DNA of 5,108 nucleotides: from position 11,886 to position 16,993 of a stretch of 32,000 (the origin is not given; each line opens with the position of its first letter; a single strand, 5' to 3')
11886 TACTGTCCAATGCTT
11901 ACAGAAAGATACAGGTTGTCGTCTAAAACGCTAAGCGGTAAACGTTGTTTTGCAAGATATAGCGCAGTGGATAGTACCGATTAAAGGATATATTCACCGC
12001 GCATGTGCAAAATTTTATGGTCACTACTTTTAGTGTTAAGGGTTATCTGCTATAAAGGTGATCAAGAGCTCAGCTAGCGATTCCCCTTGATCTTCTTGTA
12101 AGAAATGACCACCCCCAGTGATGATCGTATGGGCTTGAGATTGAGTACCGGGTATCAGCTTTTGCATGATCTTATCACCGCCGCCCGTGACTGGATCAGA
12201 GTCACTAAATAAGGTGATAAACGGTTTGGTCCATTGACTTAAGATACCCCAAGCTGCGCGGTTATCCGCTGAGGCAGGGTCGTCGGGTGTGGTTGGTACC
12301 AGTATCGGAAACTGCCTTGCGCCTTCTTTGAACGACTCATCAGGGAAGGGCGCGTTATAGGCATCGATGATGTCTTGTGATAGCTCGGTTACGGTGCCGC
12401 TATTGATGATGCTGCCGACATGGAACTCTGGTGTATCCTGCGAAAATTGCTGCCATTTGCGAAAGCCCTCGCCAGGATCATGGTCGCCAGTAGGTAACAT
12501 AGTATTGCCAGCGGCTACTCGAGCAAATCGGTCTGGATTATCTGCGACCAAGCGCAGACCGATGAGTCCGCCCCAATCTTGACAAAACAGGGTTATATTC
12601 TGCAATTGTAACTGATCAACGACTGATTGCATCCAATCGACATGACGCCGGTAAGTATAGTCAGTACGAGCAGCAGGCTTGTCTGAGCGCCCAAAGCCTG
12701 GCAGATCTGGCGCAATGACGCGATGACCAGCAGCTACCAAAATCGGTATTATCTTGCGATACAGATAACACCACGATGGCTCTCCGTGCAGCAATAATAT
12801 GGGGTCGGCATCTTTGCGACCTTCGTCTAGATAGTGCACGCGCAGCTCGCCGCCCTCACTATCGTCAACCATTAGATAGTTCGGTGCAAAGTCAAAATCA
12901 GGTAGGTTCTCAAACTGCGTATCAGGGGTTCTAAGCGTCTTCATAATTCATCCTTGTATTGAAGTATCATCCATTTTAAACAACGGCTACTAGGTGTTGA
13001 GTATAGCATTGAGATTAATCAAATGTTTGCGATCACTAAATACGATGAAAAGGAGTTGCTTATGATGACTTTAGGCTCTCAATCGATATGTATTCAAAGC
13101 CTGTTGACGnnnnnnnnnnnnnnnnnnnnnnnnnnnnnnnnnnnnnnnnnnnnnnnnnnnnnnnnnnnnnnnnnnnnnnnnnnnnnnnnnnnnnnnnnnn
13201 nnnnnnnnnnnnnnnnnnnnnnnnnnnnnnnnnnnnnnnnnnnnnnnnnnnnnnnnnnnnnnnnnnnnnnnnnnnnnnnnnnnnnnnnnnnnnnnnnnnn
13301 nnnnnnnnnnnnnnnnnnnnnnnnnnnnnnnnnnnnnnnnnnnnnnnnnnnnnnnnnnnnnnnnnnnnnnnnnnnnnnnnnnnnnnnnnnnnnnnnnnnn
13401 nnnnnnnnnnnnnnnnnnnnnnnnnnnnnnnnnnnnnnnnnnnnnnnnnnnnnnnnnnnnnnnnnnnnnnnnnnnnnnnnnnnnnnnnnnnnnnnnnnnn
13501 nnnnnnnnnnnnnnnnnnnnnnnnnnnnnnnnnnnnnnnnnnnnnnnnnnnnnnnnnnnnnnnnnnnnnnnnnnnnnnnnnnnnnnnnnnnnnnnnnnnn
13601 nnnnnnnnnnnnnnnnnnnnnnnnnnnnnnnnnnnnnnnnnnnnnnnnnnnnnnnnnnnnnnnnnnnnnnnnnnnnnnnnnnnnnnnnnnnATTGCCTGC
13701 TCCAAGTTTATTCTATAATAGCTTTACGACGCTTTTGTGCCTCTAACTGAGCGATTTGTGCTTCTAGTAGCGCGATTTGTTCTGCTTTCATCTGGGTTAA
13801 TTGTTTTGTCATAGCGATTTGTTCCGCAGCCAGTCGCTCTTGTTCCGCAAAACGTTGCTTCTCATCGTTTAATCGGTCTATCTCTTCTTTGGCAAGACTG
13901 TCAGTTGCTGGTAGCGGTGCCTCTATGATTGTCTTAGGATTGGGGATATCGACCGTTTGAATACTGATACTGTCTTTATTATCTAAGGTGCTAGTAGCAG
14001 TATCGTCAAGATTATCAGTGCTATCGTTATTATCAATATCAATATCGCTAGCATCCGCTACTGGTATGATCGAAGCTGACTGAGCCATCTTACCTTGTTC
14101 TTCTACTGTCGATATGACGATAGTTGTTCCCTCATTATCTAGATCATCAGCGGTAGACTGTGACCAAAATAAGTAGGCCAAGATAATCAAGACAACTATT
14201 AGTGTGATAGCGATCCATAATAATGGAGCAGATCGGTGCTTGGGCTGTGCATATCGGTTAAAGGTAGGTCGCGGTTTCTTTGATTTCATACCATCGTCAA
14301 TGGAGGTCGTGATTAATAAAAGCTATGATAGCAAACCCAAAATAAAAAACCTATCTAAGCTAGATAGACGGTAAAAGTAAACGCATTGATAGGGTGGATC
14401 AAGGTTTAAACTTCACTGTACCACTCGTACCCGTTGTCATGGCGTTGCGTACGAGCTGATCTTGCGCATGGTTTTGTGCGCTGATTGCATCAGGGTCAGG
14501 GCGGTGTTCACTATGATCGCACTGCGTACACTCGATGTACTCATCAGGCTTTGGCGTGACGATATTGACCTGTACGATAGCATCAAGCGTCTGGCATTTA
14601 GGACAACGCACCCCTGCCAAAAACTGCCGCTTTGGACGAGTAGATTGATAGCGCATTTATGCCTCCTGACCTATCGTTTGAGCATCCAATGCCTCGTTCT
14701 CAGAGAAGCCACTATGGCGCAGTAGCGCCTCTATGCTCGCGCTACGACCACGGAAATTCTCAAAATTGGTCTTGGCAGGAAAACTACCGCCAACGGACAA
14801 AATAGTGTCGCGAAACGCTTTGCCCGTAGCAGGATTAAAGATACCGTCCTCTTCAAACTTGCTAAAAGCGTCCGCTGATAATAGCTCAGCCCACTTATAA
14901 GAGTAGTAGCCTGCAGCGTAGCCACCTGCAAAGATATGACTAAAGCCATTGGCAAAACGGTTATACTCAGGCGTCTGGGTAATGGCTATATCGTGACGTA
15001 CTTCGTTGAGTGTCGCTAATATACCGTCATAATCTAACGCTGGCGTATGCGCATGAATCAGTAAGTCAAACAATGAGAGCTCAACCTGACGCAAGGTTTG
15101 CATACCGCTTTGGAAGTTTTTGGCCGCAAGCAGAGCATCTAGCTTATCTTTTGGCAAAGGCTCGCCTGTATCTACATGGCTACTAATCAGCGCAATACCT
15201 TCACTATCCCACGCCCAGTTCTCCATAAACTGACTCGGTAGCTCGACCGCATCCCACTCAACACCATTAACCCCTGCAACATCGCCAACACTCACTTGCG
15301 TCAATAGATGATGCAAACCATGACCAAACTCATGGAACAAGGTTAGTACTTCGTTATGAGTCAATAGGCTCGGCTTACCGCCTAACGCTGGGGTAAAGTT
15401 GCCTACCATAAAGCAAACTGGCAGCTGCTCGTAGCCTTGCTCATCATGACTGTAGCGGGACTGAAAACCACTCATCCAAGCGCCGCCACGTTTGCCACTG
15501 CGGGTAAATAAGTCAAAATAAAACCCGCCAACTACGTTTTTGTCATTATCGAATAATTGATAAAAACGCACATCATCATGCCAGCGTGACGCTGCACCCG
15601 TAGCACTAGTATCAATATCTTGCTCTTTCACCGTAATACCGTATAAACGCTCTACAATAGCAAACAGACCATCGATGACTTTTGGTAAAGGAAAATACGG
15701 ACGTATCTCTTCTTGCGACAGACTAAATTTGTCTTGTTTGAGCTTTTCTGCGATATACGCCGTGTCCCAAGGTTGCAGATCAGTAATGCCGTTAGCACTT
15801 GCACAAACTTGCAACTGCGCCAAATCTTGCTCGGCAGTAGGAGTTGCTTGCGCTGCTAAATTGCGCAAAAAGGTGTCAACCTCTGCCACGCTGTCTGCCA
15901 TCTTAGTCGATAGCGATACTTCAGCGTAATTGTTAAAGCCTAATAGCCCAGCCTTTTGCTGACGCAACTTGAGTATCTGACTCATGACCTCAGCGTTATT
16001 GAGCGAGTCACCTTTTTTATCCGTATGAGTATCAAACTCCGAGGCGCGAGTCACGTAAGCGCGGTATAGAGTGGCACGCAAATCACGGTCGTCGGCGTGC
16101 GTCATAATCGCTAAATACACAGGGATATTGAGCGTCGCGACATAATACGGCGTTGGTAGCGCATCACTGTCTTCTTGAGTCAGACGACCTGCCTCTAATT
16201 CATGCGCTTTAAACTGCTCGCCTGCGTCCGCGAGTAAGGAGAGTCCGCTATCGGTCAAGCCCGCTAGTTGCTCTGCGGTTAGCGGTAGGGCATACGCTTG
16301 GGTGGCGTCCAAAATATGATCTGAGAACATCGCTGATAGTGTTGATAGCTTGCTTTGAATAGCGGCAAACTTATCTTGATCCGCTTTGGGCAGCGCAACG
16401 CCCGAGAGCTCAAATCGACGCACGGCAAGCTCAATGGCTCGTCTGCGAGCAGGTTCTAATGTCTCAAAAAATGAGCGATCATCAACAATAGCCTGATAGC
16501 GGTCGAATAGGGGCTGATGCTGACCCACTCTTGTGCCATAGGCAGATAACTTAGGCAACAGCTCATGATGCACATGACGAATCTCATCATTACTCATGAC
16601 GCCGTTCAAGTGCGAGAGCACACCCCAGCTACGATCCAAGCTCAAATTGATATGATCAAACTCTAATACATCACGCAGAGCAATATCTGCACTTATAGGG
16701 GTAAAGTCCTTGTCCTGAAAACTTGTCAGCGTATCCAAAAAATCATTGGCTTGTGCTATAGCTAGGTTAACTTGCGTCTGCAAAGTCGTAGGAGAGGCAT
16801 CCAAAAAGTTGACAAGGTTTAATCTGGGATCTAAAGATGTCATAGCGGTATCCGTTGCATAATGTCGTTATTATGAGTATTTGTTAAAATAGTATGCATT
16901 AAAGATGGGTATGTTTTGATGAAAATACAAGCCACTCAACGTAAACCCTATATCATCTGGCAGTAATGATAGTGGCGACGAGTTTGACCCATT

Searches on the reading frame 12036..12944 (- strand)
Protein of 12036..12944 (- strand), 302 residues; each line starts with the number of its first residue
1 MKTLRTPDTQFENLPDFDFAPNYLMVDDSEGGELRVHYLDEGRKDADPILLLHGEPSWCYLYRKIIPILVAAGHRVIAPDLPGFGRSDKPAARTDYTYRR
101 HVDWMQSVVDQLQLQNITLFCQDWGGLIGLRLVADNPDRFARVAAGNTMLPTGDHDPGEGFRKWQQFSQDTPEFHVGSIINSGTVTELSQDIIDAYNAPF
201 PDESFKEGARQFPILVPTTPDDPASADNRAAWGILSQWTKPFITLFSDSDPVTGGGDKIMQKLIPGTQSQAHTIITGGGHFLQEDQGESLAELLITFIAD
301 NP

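Call 10: search_protein_families(library=pfam, proteins=[window:12036-12944:-])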
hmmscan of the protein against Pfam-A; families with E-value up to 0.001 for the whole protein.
window:12036-12944:- (302 aa): 3 families
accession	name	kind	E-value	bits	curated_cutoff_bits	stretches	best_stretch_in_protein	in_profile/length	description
PF00561.26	Abhydrolase_1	-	1.9e-26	93.7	25.8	1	48-167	2-115/245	alpha/beta hydrolase fold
PF12697.13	Abhydrolase_6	-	1e-17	66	26.3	1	49-292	1-216/217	Alpha/beta hydrolase family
PF12146.15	Hydrolase_4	-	2.1e-09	37.5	27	1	49-153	7-114/239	Serine aminopeptidase, S33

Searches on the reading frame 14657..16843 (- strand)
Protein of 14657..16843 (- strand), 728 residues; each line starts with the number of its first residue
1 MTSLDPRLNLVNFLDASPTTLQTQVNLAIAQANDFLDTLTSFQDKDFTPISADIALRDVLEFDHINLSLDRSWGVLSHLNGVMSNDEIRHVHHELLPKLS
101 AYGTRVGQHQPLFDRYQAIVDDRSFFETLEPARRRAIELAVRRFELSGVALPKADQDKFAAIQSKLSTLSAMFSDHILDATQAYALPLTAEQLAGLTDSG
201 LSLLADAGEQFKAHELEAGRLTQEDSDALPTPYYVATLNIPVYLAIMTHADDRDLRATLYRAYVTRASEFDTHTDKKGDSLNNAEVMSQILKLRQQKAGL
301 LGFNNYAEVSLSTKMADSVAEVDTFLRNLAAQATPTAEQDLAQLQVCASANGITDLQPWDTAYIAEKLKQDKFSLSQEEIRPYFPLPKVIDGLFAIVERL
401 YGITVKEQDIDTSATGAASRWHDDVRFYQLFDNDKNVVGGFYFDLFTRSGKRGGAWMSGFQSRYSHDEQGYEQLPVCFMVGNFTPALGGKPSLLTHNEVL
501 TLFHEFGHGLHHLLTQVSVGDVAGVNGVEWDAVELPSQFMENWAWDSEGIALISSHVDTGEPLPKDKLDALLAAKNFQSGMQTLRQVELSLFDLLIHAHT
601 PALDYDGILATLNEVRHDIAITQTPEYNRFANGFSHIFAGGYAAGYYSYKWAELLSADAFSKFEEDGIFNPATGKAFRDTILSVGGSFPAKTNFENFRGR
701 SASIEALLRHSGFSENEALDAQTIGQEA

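Call 42: search_protein_families(library=pfam, proteins=[window:14657-16843:-], max_evalue=0.01)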
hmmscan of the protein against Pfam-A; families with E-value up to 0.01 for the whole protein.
window:14657-16843:- (728 aa): 2 families
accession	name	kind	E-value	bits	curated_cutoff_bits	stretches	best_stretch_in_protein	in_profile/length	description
PF01432.26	Peptidase_M3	-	1.4e-141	473.4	27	1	246-712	1-456/457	Peptidase family M3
PF19310.4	TOP_N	-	3.6e-18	66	27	1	62-153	30-120/123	Neurolysin/Thimet oligopeptidase, N-terminal domain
